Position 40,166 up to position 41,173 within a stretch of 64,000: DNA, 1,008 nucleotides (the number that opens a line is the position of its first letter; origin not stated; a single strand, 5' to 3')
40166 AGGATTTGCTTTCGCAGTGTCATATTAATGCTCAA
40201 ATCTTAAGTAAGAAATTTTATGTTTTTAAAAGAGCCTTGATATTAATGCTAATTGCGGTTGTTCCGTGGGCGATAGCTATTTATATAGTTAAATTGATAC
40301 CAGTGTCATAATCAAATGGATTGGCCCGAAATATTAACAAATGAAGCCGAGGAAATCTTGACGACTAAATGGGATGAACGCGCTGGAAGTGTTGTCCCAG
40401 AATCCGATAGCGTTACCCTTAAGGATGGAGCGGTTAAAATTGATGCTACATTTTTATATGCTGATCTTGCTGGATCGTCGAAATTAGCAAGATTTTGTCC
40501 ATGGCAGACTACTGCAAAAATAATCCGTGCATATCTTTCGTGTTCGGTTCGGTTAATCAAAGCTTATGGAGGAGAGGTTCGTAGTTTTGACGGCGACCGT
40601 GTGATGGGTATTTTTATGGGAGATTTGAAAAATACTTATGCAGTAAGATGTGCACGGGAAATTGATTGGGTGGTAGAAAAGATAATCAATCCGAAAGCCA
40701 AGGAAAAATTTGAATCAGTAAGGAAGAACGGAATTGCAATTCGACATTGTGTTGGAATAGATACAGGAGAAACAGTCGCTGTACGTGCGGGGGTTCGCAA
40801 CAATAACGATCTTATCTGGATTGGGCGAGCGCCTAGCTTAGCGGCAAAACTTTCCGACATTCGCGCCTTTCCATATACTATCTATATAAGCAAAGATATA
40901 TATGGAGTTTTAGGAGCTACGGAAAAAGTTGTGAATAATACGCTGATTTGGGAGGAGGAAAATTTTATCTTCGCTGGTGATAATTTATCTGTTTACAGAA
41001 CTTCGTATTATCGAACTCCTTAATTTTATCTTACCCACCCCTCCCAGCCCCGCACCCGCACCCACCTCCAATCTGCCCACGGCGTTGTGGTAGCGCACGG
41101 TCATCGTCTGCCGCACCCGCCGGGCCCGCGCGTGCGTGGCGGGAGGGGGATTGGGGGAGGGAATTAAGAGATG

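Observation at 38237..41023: Cyclase / 3-TM protein / cyclase operon: a Pycsar-like cassette with two divergent class III cyclase paralogues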

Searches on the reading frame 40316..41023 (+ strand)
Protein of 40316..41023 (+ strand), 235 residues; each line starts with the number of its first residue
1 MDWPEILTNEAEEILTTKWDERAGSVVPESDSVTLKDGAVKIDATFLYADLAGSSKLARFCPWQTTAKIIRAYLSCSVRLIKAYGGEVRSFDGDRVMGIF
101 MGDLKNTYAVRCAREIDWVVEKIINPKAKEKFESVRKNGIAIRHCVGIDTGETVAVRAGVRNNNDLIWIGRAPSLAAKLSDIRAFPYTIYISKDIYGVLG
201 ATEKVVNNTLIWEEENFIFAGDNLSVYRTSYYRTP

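Call 3: search_protein_families(library=pfam, proteins=[window:40316-41023:+], max_evalue=0.1)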
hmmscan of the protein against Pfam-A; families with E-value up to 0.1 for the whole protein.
window:40316-41023:+ (235 aa): 1 family
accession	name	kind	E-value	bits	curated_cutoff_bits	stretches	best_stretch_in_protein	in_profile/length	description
PF00211.25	Guanylate_cyc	-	0.021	14.8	21.9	1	44-200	9-156/183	Adenylate and Guanylate cyclase catalytic domain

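Call 4: search_protein_families(library=padloc, proteins=[window:40316-41023:+], max_evalue=0.1)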
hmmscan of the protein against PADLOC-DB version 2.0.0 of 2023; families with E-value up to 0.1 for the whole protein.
window:40316-41023:+ (235 aa): 13 families
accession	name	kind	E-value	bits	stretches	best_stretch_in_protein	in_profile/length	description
PDLC00766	PycC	-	1.7e-85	284.1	1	3-234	3-230/232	Pycsar cyclase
PDLC02367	PycC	-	8.3e-83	275.3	1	4-234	4-225/226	-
PDLC02368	PycC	-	2.9e-19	67.6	1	10-222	12-220/234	-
PDLC02369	PycC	-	4.7e-18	63.6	1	43-205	46-196/248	-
PDLC00763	PycC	-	1.1e-12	45.9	1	16-199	23-207/268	Pycsar cyclase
PDLC02366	PycC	-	1.5e-11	41.9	1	69-204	77-206/486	-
PDLC02370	PycC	-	9.1e-11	39.7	1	47-209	85-248/340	-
PDLC00762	PycC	-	1.7e-10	38.4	1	39-206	43-213/508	Pycsar cyclase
PDLC00765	PycC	-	7.6e-10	36.4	1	40-199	254-412/477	Pycsar cyclase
PDLC00764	PycC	-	1.6e-07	28.6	1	45-155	96-207/449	Pycsar cyclase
PDLC00734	PycC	-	5.3e-07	27.1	1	41-177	187-318/374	Pycsar cyclase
PDLC00761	PycC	-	1.9e-06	25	1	43-207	105-270/438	Pycsar cyclase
PDLC00767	PycC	-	0.00029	18.3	1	48-180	97-231/337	Pycsar cyclase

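Call 16: search_solved_structures(query=window:40316-41023:+, max_evalue=0.01, show_alignments=2)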
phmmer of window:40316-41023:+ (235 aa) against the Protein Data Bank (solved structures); distinct sequences matched with E-value up to 0.01: 14.
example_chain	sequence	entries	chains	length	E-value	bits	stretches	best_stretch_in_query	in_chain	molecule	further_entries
7r65_A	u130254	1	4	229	2e-39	138.7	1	13-217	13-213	Adenylate/guanylate cyclase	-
5mbg_A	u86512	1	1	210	7e-07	32.3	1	44-192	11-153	Beta subunit of photoactivated adenylyl cyclase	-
5m27_A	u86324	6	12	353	2.2e-06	30.6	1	43-191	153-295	Beta subunit of photoactivated adenylyl cyclase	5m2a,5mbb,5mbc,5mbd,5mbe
5mbj_A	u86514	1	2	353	2.2e-06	30.6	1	43-191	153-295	Beta subunit of photoactivated adenylyl cyclase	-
5mbk_A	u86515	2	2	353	2.2e-06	30.6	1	43-191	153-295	Beta subunit of photoactivated adenylyl cyclase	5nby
5x4t_A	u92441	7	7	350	2.6e-06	30.4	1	42-182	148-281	Photoactivated adenylyl cyclase | Family 3 adenylate cyclase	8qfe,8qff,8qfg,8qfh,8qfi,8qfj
9f1z_A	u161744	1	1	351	2.6e-06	30.4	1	42-182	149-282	Family 3 adenylate cyclase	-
5mbh_A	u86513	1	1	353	2.8e-06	30.3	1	43-191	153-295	Beta subunit of photoactivated adenylyl cyclase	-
5x4u_A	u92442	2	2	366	2.9e-06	30.3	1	42-182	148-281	Photoactivated adenylyl cyclase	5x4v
4yus_A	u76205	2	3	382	3.2e-06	30.1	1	42-182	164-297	Family 3 adenylate cyclase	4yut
9f1w_A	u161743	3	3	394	3.3e-06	30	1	42-182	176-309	Family 3 adenylate cyclase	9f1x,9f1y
1wc0_A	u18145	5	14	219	9.7e-06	28.5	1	45-193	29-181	ADENYLATE CYCLASE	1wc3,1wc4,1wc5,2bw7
1wc1_A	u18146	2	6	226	9.7e-06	28.5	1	45-193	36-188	ADENYLATE CYCLASE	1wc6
3r5g_A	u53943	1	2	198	9.2e-05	25.3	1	44-198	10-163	CyaB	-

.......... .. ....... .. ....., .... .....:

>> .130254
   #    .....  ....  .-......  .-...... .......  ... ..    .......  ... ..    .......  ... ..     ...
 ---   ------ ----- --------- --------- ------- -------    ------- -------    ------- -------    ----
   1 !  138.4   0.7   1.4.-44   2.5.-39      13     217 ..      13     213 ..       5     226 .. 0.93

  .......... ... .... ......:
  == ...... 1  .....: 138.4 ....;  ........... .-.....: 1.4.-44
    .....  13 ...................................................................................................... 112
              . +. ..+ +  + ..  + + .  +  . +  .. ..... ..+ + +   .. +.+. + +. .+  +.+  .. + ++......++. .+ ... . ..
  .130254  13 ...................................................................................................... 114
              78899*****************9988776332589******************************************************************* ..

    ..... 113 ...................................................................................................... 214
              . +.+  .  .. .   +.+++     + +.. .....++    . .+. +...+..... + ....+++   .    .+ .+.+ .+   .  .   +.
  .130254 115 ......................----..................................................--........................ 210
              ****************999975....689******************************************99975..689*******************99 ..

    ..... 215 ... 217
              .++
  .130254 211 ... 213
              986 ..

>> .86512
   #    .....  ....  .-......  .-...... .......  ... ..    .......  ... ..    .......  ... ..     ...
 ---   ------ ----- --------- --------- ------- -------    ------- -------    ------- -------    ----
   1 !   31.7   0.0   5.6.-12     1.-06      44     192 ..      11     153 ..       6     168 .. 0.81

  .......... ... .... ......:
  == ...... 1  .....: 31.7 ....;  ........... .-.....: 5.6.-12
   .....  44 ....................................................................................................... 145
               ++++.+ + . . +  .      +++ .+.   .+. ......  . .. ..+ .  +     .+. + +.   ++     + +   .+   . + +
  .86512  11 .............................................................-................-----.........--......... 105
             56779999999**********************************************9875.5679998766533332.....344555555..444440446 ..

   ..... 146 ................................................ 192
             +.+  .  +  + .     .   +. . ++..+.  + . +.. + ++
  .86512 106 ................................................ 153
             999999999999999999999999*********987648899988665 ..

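Call 17: find_homologous_proteins(query=window:40316-41023:+, max_evalue=0.00001)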
Query window:40316-41023:+ (235 aa): 2925 proteins with E <= 0.00001 among 3259 candidates; the best 120 are listed.
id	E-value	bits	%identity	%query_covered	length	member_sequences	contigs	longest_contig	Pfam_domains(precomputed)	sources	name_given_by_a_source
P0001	4.8e-154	529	100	100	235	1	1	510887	-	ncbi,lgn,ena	-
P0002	3.0e-116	405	74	100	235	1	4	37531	-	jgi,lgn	jgi:class 3 adenylate cyclase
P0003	3.7e-110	385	72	100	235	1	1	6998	-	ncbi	-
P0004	2.0e-106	373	69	100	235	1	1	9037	-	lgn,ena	-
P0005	4.2e-103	362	68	100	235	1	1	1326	-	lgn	-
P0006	2.0e-102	360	67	100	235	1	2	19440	-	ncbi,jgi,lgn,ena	ncbi:MAG: adenylate/guanylate cyclase domain-containing protein [Patescibacteria group bacterium]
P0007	3.4e-102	359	69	98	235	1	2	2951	-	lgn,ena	-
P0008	1.0e-101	357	67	100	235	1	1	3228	-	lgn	-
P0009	7.2e-101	355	65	100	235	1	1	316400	-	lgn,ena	-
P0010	7.4e-101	355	67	100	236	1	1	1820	-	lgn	-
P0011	8.9e-101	354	67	100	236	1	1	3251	-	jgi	jgi:adenylate cyclase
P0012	1.8e-100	353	65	100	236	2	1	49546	-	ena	-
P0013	2.9e-100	353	66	100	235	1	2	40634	-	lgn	-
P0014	3.0e-100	353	66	100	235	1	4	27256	-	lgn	-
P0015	4.7e-100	352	64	100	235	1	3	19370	-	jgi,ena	-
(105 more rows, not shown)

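Call 22: find_related_loci(query=A2, collection=metagenome_contigs, flank=5000)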
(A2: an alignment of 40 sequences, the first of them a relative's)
Query A2 (235 aa) in metagenome_contigs; peptide patterns used: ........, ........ (x = any residue, [..] = any of these).
574 stretches matched a pattern; 511 encode a relative of the query (tblastn E <= 1e-3); the best 80 are kept; 80 distinct loci.
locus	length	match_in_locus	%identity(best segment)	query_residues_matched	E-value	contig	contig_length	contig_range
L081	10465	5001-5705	67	1-235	4e-108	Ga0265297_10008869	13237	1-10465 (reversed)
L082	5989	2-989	64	1-235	8e-106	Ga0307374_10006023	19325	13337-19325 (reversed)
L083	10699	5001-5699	67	3-235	1e-104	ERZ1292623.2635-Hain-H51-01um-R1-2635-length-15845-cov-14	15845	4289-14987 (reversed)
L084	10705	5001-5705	66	1-235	1e-104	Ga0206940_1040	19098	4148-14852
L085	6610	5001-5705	65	1-235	2e-103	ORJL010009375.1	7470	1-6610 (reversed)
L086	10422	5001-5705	63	1-235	2e-103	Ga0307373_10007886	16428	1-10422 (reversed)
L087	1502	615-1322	64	1-235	6e-111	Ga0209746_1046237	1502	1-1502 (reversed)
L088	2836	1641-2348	64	1-235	2e-106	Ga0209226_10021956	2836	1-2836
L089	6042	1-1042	63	1-235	2e-103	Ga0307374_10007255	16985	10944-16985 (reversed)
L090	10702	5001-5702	65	1-235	4e-102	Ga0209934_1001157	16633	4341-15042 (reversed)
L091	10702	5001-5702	65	1-235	4e-102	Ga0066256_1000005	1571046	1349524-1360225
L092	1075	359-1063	63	1-235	4e-109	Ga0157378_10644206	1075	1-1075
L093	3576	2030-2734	61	1-235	2e-100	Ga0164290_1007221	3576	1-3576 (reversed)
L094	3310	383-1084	62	2-235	9e-100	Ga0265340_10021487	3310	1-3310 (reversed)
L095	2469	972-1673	58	2-235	2e-99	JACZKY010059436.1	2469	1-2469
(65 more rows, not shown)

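Call 29: find_encoding_contigs(protein=P0002, flank=4000, max_places=3)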
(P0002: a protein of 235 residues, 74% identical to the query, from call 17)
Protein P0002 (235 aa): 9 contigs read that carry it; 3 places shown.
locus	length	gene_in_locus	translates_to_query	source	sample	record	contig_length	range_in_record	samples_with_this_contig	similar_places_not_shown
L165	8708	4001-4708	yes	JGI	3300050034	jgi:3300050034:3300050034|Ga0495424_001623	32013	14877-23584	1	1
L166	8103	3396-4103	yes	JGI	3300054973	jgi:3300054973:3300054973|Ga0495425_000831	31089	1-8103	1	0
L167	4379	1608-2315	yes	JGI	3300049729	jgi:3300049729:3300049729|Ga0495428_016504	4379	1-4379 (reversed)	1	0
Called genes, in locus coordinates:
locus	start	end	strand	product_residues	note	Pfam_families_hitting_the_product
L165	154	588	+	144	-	PF00164:Ribosom_S12_S23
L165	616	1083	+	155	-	PF00177:Ribosomal_S7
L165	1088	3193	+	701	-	PF00009:GTP_EFTU, PF22042:EF-G_D2, PF03144:GTP_EFTU_D2, PF14492:EFG_III, PF16658:RF3_C (weak), PF03764:EFG_IV, PF00679:EFG_C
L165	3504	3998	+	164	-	PF18967:PycTM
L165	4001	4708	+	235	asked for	-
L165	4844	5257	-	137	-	-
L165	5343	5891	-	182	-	-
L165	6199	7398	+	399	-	PF00009:GTP_EFTU, PF03144:GTP_EFTU_D2, PF03143:GTP_EFTU_D3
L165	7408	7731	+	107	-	PF00338:Ribosomal_S10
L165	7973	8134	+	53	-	-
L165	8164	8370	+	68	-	-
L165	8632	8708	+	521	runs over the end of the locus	PF07963:N_methyl, PF04151:PPC (faint), PF17936:Big_6 (faint)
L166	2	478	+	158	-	?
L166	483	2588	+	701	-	PF00009:GTP_EFTU, PF22042:EF-G_D2, PF03144:GTP_EFTU_D2, PF14492:EFG_III, PF16658:RF3_C (weak), PF03764:EFG_IV, PF00679:EFG_C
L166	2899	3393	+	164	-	PF18967:PycTM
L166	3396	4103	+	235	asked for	-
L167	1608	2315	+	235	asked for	-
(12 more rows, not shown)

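Call 42: find_encoding_contigs(protein=P0003, flank=3500, max_places=1)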
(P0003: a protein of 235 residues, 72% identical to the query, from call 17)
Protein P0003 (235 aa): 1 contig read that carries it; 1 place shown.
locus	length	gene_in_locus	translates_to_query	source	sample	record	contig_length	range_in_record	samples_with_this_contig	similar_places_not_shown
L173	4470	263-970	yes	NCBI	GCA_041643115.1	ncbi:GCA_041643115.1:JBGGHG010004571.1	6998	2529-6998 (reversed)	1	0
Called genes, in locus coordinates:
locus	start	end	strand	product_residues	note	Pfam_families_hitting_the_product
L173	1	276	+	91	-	?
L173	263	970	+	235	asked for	-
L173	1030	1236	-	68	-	-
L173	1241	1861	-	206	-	PF02976:MutH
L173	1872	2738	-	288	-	PF01555:N6_N4_Mtase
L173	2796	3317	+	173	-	PF00293:NUDIX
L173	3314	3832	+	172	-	PF06414:Zeta_toxin (weak), PF13671:AAA_33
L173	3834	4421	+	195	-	PF00702:Hydrolase, PF13419:HAD_2, PF12689:Acid_PPase (weak)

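Call 43: find_encoding_contigs(protein=P0004, flank=3500, max_places=1)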
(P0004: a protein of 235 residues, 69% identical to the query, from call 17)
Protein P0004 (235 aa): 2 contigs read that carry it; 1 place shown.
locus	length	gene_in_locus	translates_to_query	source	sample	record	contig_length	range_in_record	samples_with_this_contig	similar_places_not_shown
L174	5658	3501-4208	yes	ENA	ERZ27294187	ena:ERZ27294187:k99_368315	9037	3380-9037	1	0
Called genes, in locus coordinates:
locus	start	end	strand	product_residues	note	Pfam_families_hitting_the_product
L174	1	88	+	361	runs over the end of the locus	PF00069:Pkinase, PF07714:PK_Tyr_Ser-Thr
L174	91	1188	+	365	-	PF00069:Pkinase, PF07714:PK_Tyr_Ser-Thr, PF03109:ABC1 (weak)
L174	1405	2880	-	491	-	PF00239:Resolvase, PF07508:Recombinase, PF13408:Zn_ribbon_recom (weak)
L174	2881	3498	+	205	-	PF18967:PycTM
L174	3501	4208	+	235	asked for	-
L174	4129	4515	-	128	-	-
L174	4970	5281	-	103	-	-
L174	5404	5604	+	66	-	-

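Call 44: list_cluster_members(proteins=[P0001, P0121, P0003])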
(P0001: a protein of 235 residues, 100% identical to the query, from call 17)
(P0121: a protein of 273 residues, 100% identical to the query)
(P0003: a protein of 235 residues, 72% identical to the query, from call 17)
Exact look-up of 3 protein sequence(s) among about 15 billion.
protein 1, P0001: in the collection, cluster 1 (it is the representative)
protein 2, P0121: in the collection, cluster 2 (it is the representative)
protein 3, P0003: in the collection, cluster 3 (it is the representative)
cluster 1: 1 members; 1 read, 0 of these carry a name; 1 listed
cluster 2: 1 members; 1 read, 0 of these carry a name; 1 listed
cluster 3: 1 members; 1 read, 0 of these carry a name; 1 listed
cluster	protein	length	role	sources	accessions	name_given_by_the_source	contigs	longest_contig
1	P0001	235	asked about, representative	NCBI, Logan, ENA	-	-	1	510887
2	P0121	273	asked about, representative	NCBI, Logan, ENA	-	-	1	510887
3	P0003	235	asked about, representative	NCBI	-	-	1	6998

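Call 60: find_related_loci(query=A2, collection=viral_contigs, flank=5000)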
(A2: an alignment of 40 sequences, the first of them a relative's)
Query A2 (235 aa) in viral_contigs; peptide patterns used: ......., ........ (x = any residue, [..] = any of these).
25 stretches matched a pattern; 14 encode a relative of the query (tblastn E <= 1e-3); 14 distinct loci.
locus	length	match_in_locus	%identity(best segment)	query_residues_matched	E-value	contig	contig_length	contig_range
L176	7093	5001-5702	54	1-235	4e-87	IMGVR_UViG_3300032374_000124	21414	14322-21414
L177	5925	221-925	56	1-235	9e-86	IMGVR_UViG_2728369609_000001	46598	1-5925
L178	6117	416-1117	50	1-235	2e-79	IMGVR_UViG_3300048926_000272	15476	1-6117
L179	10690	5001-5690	45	7-235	4e-69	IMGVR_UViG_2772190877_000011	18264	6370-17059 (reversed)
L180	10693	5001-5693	47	7-235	1e-67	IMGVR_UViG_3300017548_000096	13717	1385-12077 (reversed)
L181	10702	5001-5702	42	2-235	1e-58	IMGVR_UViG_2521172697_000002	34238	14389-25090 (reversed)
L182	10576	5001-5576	52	3-196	1e-56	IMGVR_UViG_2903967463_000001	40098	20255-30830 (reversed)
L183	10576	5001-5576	52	3-196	1e-56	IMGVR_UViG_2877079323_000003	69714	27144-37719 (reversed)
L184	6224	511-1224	38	5-235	6e-52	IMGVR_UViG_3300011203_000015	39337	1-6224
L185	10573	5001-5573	45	7-199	4e-50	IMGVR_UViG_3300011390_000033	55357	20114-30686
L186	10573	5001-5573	45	7-199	4e-50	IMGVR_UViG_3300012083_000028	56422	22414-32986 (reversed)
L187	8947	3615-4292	36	7-235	1e-45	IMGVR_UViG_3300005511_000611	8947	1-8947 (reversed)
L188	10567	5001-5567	45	12-196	4e-42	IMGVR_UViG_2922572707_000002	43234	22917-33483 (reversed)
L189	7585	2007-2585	39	7-199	1e-38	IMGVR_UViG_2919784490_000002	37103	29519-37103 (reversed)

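Call 62: search_protein_families(library=ncbifam, proteins=[window:40316-41023:+], max_evalue=0.01)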
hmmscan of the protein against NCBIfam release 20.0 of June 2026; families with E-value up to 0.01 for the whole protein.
window:40316-41023:+ (235 aa): 0 families

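Call 63: search_protein_families(library=padloc, proteins=[L090:4273-4992:+, L084:4228-5004:+], max_evalue=0.00001)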
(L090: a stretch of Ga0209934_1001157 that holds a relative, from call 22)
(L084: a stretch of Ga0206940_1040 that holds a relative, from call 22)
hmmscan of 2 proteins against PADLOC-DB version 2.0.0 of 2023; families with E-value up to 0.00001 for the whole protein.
L090:4273-4992:+ (239 aa): 10 families
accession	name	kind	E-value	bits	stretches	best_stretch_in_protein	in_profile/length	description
PDLC02367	PycC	-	2.3e-53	179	1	1-224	1-215/226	-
PDLC00766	PycC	-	1e-37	127.8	1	1-222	1-217/232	Pycsar cyclase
PDLC02368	PycC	-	1.6e-28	97.9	1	8-233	10-229/234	-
PDLC02369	PycC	-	1.8e-23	81.3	1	4-220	6-215/248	-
PDLC00763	PycC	-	2.4e-19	67.8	1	7-219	14-231/268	Pycsar cyclase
PDLC02370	PycC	-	7.5e-11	40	1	44-147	83-190/340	-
PDLC00765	PycC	-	1.5e-10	38.7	1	80-199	298-415/477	Pycsar cyclase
PDLC00734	PycC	-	1.9e-08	31.8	1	60-175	206-319/374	Pycsar cyclase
PDLC00764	PycC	-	7.2e-08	29.8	1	45-146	96-204/449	Pycsar cyclase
PDLC02366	PycC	-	8.4e-06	23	1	103-181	114-187/486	-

L084:4228-5004:+ (258 aa): 7 families
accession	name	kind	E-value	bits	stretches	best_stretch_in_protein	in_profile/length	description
PDLC00766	PycC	-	5.8e-83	275.9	1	26-257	1-230/232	Pycsar cyclase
PDLC02367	PycC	-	1.2e-82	274.7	1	26-257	1-225/226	-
PDLC02369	PycC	-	2.9e-19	67.6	1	72-243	50-211/248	-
PDLC02368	PycC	-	1e-13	49.5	1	35-212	12-187/234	-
PDLC00763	PycC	-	7.5e-12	43.2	1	72-209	57-194/268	Pycsar cyclase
PDLC02366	PycC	-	1.7e-06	25.3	1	93-207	77-187/486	-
PDLC00762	PycC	-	3.9e-06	24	1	101-206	87-191/508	Pycsar cyclase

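Call 64: find_encoding_contigs(protein=P0001, flank=10000, max_places=2)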
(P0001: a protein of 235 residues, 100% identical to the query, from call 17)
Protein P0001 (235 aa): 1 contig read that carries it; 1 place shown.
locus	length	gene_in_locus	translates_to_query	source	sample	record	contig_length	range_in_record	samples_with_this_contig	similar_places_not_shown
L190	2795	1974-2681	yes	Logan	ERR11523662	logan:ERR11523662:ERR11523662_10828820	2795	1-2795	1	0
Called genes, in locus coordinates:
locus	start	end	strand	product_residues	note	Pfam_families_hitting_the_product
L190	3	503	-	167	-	?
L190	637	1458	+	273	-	PF00211:Guanylate_cyc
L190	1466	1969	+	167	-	PF18967:PycTM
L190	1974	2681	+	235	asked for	-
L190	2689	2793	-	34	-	?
